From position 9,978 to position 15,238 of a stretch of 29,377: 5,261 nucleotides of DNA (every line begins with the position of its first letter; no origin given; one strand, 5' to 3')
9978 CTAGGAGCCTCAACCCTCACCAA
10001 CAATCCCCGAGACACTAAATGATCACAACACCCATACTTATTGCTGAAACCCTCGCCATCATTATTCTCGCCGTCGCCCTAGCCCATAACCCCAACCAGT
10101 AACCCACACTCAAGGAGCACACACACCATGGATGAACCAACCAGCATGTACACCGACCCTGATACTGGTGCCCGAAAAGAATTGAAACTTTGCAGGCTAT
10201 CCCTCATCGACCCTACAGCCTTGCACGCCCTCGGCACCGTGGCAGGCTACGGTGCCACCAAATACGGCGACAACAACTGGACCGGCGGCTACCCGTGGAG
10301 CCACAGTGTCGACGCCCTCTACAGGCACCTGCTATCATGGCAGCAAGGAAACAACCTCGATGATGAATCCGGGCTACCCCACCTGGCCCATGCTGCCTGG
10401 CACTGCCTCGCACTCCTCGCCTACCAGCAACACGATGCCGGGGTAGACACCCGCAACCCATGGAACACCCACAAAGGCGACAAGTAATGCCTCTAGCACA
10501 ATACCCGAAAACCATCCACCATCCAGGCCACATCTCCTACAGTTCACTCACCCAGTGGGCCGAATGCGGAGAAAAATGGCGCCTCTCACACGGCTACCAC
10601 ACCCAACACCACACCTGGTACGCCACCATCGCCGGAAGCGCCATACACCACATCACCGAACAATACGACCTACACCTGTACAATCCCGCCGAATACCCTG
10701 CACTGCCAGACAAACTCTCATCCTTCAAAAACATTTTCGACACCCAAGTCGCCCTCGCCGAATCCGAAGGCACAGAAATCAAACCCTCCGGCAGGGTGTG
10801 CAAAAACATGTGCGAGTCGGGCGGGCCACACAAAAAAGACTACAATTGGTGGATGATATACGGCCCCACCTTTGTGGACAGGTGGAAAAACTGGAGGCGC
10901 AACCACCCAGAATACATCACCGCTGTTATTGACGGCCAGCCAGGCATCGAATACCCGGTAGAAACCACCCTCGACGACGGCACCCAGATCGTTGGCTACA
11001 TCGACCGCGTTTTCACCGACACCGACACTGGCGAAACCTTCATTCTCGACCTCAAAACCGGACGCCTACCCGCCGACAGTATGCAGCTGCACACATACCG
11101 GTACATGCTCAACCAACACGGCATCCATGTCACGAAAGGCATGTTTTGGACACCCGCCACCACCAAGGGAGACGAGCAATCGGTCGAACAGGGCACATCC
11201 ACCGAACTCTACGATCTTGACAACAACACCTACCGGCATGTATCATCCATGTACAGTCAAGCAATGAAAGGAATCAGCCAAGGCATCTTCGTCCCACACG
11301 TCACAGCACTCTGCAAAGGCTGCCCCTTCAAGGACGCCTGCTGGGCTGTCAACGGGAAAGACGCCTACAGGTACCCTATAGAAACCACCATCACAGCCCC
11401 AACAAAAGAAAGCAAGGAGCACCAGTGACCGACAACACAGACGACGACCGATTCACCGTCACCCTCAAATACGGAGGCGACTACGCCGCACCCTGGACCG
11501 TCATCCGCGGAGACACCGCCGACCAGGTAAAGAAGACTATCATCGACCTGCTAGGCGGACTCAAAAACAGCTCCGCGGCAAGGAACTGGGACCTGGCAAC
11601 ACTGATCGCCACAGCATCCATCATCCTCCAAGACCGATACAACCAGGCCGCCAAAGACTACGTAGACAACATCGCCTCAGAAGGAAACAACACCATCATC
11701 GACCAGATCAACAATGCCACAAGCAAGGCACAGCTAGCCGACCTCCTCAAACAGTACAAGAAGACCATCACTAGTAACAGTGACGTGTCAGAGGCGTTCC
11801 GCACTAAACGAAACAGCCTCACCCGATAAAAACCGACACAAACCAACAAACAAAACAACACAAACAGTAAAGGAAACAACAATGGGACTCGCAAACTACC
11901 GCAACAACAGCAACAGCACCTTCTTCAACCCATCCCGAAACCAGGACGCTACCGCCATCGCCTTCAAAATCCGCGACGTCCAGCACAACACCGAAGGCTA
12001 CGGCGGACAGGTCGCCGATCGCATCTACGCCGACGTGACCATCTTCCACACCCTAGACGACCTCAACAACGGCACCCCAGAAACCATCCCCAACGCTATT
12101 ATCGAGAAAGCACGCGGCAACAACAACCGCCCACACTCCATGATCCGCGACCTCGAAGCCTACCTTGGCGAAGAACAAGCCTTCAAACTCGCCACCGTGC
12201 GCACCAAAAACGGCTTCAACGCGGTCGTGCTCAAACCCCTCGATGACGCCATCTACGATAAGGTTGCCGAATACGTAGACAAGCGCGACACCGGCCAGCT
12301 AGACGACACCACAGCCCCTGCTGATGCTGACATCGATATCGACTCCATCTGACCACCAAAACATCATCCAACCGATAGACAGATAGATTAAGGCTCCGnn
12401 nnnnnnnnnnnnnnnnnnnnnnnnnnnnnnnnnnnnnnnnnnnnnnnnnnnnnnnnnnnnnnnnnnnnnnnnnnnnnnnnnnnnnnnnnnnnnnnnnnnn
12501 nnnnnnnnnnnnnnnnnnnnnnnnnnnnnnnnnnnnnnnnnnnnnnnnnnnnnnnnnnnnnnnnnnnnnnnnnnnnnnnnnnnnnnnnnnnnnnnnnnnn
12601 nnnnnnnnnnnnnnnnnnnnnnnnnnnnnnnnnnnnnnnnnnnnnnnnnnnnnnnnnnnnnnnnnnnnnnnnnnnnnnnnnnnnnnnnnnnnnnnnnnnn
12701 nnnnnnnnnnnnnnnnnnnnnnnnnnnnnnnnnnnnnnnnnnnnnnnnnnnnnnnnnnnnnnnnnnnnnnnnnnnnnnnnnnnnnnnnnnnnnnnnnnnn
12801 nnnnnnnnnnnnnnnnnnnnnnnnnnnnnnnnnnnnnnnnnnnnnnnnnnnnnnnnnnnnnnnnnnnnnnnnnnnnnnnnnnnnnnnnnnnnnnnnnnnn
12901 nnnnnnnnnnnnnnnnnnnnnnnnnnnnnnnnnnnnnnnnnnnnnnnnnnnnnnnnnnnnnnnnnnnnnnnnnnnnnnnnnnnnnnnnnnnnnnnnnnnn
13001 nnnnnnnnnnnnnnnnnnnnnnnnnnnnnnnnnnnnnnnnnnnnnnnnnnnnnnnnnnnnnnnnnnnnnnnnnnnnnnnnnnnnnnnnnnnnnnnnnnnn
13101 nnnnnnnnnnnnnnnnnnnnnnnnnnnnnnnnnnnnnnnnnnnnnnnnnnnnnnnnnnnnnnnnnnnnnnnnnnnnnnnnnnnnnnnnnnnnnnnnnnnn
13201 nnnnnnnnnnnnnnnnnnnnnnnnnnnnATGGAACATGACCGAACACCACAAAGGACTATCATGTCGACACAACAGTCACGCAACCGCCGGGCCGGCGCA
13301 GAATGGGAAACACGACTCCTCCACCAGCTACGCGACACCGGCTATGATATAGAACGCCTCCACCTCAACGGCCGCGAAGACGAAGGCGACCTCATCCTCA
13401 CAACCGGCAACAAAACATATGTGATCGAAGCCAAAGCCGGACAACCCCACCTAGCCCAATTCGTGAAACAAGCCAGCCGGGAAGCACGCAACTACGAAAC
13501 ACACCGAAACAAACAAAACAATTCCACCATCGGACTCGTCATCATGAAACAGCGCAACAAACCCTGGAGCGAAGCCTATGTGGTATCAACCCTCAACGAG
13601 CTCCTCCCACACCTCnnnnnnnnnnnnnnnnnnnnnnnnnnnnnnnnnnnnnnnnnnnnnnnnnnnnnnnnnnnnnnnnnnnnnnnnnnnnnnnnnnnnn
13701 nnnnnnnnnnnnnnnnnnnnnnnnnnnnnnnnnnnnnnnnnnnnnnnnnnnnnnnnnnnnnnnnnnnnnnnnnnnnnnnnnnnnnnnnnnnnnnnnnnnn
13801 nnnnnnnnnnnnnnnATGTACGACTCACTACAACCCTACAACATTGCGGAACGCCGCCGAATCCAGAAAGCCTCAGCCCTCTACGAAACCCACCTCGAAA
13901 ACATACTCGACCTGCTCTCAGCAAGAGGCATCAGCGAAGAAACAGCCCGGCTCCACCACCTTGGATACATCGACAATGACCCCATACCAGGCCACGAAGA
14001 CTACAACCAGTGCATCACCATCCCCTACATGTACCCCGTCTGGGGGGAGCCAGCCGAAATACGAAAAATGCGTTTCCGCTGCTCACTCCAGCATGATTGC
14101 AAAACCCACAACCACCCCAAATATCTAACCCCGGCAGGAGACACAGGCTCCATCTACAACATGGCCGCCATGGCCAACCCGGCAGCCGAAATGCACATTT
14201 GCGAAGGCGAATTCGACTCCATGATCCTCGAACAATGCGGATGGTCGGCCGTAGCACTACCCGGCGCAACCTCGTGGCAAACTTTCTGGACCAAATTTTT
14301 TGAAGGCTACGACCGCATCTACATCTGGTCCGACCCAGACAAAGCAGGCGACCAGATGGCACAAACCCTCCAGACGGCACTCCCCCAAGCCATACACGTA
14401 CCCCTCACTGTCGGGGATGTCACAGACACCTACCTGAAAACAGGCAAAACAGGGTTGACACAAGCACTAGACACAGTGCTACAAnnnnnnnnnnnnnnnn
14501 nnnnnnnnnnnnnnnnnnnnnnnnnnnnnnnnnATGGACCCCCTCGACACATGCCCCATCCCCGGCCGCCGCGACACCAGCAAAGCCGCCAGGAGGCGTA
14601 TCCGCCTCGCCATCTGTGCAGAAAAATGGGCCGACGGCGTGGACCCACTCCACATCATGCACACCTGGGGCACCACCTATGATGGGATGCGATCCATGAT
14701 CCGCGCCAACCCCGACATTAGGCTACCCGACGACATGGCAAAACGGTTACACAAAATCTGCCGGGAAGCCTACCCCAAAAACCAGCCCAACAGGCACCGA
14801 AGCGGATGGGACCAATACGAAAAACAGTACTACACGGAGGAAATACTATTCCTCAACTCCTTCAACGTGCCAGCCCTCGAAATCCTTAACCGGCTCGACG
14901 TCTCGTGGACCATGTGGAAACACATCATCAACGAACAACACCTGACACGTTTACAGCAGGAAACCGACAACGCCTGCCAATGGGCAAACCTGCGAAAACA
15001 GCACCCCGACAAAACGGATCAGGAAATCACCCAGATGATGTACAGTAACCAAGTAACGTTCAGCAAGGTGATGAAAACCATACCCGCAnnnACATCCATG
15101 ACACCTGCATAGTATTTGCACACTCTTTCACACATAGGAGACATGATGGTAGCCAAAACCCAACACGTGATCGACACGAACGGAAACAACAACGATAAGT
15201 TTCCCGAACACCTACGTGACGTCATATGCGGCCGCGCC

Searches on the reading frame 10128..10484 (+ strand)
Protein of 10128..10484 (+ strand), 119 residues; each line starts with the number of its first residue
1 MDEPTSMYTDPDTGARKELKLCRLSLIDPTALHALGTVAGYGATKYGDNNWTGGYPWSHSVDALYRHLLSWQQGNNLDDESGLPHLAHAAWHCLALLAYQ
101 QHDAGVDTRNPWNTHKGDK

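Call 32: search_protein_families(library=phrogs, proteins=[window:10128-10484:+], max_evalue=0.00001)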
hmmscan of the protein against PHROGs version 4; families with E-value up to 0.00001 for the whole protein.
window:10128-10484:+ (119 aa): 9 families
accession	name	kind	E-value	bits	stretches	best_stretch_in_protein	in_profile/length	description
phrog_801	-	DNA, RNA and nucleotide metabolism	2.2e-60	206.6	1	1-118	87-204/476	dATP / dGTP pyrophosphohydrolase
phrog_11257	-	unknown function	2.3e-29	103.9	1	12-111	11-110/200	-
phrog_2252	-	lysis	1.1e-26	95.3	1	9-112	100-204/285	endolysin; inhibits RNA polymerase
phrog_16254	-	unknown function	2.1e-25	90.9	1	9-102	14-107/377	-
phrog_5332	-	unknown function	5.5e-21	76.1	1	12-109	113-210/215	-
phrog_19680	-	unknown function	9.3e-15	56.2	1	4-101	80-181/188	-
phrog_37590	-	unknown function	1.3e-13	51.8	1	14-101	45-144/341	-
phrog_5033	-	lysis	3.2e-13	51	1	29-97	96-165/178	endolysin; inhibits RNA polymerase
phrog_18716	-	unknown function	4.9e-10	40.6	1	12-102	12-99/114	-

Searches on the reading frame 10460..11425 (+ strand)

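Call 32: search_protein_families(library=phrogs, proteins=[window:10460-11425:+], max_evalue=0.00001)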
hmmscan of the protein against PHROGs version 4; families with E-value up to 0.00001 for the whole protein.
window:10460-11425:+ (322 aa): 4 families
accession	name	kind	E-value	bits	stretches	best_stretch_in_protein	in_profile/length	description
phrog_1870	-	DNA, RNA and nucleotide metabolism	9e-196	650.2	1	10-322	1-313/313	exonuclease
phrog_69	-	DNA, RNA and nucleotide metabolism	3.1e-25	90.1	1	22-297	87-326/501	exonuclease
phrog_1218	-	DNA, RNA and nucleotide metabolism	1.9e-09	38.2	1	25-222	10-196/364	exonuclease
phrog_1706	-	DNA, RNA and nucleotide metabolism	5.4e-06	27.1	0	27-296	49-244/293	CRISPR/Cas system associated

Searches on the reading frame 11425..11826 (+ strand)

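Call 32: search_protein_families(library=phrogs, proteins=[window:11425-11826:+], max_evalue=0.00001)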
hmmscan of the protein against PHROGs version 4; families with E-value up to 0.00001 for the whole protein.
window:11425-11826:+ (134 aa): 3 families
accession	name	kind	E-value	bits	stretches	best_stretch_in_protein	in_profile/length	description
phrog_1890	-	unknown function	2.5e-79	265.1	1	2-134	4-136/136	-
phrog_3912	-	unknown function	7.3e-06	27.1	0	10-64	4-55/167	-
phrog_364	-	DNA, RNA and nucleotide metabolism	8.8e-06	27.1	0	5-48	50-86/188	ribonucleoside reductase class II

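Call 45: search_protein_families(library=pfam, proteins=[window:11425-11826:+], max_evalue=0.1)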
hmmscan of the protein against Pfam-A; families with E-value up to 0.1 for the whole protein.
window:11425-11826:+ (134 aa): 4 families
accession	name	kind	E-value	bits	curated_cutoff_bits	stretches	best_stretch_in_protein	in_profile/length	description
PF25690.1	Phage_gp49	-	9.9e-06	26.2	27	1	6-42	46-82/191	Mycobacteriophage L5/D29 gene 49 protein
PF25202.1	DUF7834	-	0.037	14.3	27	1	71-120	183-232/235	Family of unknown function (DUF7834)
PF23153.1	Aip3p_Bud6_N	-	0.043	14.5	27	0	100-130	10-40/109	Aip3p/Bud6 N-terminal domain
PF15112.11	DUF4559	-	0.048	13.6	27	1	65-118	222-273/305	Domain of unknown function (DUF4559)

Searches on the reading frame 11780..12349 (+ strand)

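Call 32: search_protein_families(library=phrogs, proteins=[window:11780-12349:+], max_evalue=0.00001)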
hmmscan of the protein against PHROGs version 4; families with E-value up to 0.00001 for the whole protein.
window:11780-12349:+ (190 aa): 1 family
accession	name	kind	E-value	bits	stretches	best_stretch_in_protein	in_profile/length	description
phrog_1288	-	unknown function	3.7e-71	238.7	1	35-184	1-144/144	-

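Call 45: search_protein_families(library=pfam, proteins=[window:11780-12349:+], max_evalue=0.1)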
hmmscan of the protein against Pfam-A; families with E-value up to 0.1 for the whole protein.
window:11780-12349:+ (190 aa): 1 family
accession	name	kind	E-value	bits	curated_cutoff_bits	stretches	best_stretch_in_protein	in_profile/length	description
PF17482.7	Phage_sheath_1C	-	0.01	16.3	26.9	1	80-133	3-56/104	Phage tail sheath C-terminal domain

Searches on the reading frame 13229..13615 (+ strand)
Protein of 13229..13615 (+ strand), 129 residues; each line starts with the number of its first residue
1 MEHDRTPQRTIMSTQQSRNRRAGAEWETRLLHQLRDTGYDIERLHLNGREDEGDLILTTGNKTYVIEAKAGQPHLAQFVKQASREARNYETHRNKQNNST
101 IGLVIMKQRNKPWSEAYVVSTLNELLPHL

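Call 32: search_protein_families(library=phrogs, proteins=[window:13229-13615:+], max_evalue=0.00001)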
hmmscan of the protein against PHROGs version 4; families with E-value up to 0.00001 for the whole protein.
window:13229-13615:+ (129 aa): 2 families
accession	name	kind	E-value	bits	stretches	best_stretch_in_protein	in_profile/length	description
phrog_11072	-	unknown function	7.1e-47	158.2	1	65-129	1-65/65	-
phrog_244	-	DNA, RNA and nucleotide metabolism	2.3e-31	110.6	1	12-126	1-107/186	RusA-like Holliday junction resolvase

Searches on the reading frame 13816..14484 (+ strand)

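Call 33: search_protein_families(library=phrogs, proteins=[window:13816-14484:+], max_evalue=0.00001)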
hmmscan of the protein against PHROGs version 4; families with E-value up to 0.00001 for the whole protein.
window:13816-14484:+ (223 aa): 4 families
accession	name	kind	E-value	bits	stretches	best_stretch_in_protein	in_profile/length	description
phrog_849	-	DNA, RNA and nucleotide metabolism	7.7e-105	352.3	1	1-219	119-341/435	DNA primase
phrog_47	-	DNA, RNA and nucleotide metabolism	7.4e-25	88.6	1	30-211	150-327/947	DNA primase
phrog_239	-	DNA, RNA and nucleotide metabolism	1.7e-09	38.2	1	23-208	107-298/801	DNA primase/helicase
phrog_6444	-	DNA, RNA and nucleotide metabolism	3.3e-07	30.5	0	122-192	258-330/577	DNA primase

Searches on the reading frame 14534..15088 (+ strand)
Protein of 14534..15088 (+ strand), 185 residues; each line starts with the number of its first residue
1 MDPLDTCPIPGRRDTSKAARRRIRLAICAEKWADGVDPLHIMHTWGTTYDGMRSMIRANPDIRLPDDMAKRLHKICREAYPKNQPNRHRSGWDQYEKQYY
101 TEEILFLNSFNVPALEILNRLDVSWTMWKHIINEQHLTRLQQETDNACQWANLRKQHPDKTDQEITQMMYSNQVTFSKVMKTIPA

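Call 33: search_protein_families(library=phrogs, proteins=[window:14534-15088:+], max_evalue=0.00001)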
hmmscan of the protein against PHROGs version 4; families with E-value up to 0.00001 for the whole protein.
window:14534-15088:+ (185 aa): 1 family
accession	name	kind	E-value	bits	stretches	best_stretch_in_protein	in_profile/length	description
phrog_1881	-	unknown function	2.1e-117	390.7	1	1-184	1-184/187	-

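Call 45: search_protein_families(library=pfam, proteins=[window:14534-15088:+], max_evalue=0.1)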
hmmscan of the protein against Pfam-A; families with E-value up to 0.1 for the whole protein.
window:14534-15088:+ (185 aa): 3 families
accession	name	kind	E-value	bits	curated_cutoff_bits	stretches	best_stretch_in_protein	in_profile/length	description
PF23817.1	DUF7188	-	5.4e-113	375.6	27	1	1-183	1-184/187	Family of unknown function (DUF7188)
PF02650.20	HTH_WhiA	-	0.078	13.9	27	0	138-179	33-73/84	WhiA C-terminal HTH domain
PF18993.5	Rv0078B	-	0.098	13.1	27.1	0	149-168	23-42/63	Rv0078B-related antitoxin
